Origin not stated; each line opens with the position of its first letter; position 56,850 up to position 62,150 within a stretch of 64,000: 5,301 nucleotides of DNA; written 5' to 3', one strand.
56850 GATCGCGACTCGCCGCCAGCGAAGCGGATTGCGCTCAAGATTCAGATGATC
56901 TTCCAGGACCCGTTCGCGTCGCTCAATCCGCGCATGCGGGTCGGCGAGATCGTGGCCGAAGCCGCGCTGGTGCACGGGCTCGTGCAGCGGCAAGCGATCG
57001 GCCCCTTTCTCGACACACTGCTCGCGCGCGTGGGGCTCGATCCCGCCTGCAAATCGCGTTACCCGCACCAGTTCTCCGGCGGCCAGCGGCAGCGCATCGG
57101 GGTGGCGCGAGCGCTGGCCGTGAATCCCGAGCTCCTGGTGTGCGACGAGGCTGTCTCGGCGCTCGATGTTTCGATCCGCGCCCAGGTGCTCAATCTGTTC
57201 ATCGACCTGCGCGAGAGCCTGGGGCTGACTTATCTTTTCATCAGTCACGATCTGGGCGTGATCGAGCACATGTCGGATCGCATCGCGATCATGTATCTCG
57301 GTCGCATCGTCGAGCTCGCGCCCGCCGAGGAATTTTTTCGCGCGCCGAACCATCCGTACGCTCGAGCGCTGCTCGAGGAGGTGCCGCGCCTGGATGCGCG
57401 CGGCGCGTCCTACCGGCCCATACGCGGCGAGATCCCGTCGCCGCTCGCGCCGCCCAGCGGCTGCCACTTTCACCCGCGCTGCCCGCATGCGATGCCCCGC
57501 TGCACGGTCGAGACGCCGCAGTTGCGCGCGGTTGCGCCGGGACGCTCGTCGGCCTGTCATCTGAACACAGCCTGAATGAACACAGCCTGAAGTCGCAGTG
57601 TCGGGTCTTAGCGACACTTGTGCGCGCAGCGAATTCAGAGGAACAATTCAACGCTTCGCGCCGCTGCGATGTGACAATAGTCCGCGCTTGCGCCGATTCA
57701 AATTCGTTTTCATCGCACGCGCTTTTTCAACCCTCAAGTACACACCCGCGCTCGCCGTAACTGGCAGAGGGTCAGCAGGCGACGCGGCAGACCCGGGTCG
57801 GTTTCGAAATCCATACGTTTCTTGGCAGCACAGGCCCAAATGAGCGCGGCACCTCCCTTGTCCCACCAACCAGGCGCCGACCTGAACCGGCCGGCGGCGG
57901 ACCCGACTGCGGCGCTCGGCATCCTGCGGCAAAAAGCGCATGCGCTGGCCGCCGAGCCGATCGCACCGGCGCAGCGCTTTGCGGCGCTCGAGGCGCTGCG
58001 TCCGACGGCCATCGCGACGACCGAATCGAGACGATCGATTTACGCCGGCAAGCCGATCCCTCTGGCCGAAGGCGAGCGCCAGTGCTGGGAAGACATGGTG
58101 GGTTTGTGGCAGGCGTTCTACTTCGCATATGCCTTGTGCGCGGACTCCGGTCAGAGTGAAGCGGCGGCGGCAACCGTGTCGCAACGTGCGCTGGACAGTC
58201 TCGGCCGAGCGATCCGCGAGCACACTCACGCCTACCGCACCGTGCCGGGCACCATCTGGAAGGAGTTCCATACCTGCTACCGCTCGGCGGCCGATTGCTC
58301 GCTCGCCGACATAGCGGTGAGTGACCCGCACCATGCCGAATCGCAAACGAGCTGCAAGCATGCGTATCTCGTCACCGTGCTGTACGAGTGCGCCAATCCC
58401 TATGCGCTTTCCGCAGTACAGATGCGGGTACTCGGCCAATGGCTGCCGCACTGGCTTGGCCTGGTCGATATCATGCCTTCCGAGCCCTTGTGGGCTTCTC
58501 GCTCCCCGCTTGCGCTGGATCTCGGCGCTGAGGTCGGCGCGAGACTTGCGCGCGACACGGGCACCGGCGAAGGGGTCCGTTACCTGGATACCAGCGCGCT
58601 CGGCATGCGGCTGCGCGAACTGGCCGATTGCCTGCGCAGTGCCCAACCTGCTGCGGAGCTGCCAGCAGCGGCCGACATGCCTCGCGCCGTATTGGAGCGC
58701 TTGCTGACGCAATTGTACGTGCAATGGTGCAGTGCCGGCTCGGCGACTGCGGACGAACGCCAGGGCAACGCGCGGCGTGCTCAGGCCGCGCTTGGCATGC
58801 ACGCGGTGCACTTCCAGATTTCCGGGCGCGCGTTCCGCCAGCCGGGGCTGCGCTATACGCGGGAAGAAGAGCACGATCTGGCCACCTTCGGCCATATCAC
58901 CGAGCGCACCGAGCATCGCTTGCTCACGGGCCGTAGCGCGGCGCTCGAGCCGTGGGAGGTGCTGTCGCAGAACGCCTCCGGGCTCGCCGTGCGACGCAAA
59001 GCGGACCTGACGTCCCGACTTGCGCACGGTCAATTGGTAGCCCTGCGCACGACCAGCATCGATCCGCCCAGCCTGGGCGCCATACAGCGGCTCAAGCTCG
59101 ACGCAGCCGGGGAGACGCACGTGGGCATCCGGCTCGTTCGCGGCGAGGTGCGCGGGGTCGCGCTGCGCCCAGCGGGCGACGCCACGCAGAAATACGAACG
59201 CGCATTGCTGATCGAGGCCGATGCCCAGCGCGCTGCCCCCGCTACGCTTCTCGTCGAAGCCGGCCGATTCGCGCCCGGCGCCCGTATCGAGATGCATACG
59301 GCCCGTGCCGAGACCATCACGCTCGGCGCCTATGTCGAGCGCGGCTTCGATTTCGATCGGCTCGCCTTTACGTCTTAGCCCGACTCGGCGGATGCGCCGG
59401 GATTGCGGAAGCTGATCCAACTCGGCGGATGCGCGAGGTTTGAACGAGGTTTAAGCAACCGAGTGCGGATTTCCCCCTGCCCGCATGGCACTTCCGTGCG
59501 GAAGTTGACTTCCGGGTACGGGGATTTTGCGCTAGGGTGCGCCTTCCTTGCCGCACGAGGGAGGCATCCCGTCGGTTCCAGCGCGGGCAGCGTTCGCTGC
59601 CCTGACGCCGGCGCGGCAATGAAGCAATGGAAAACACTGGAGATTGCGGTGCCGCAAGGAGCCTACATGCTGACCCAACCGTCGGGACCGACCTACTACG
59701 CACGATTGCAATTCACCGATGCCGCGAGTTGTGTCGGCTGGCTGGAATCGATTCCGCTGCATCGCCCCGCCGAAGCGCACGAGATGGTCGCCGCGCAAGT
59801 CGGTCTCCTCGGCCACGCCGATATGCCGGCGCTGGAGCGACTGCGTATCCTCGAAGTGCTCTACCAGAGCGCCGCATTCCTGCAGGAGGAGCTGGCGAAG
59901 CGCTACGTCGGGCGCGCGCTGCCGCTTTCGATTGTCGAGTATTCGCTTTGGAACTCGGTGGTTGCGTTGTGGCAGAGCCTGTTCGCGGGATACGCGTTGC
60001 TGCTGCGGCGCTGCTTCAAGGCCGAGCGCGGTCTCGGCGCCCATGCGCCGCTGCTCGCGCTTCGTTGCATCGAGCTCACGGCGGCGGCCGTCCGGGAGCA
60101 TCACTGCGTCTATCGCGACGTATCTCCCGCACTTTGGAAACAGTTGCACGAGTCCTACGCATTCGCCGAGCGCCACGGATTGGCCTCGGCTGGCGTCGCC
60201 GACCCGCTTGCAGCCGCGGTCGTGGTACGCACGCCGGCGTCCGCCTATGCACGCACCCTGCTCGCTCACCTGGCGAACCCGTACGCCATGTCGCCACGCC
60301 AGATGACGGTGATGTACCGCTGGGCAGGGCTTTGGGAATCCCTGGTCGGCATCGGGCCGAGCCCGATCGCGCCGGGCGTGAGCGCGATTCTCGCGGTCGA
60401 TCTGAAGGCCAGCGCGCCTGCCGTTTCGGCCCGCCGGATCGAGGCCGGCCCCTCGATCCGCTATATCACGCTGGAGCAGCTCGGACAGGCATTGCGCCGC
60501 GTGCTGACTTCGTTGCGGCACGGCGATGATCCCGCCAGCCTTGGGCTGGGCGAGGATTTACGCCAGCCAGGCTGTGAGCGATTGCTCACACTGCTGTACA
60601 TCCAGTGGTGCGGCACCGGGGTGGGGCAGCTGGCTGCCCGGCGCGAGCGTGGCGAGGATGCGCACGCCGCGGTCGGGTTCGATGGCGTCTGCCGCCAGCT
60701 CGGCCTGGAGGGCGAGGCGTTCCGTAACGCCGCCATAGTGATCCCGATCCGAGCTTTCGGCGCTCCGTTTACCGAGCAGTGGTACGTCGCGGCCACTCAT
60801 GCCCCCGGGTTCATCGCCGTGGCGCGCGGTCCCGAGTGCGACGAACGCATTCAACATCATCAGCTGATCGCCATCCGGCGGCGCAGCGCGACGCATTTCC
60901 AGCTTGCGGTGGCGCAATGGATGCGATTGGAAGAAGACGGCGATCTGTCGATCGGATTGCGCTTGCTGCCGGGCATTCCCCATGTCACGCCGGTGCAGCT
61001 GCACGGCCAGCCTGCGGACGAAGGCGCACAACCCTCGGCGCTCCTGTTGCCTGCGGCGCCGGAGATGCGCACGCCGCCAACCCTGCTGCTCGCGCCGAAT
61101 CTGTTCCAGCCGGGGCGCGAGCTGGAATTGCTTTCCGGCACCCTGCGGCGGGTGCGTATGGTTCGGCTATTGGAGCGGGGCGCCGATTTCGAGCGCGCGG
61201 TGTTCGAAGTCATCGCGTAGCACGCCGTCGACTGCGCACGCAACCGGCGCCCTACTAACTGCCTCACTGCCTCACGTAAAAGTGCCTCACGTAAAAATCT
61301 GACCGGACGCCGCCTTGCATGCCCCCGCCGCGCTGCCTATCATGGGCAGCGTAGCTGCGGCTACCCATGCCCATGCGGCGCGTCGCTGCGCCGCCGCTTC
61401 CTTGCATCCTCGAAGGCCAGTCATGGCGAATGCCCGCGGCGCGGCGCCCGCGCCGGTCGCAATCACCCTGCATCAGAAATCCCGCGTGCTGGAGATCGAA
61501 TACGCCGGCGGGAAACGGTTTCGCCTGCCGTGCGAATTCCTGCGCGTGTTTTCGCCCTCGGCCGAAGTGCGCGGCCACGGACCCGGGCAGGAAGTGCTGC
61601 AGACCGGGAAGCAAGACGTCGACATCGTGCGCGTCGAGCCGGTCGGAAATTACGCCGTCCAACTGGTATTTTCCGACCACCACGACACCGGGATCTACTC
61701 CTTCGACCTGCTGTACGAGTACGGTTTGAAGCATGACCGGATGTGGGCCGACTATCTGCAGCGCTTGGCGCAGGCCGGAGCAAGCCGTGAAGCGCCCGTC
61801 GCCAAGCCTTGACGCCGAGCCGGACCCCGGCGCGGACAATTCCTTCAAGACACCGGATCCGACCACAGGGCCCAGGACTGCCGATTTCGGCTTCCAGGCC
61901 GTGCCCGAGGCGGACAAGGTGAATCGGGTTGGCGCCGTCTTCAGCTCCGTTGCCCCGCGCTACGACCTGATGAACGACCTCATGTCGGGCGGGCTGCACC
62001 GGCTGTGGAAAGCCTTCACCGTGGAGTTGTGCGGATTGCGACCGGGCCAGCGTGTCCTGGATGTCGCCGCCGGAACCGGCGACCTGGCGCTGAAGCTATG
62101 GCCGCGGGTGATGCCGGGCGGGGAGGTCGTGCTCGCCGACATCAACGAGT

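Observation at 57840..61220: Tandem pair of uncharacterised ~515-aa paralogues with a PilZ-like C-terminus: one motif-bearing, one degenerate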

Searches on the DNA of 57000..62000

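Call 40: search_rna_families(source=window, start=57000, end=62000, threshold=evalue, max_evalue=1)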
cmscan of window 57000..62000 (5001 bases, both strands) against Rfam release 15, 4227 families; matches with E-value up to 1: 0.
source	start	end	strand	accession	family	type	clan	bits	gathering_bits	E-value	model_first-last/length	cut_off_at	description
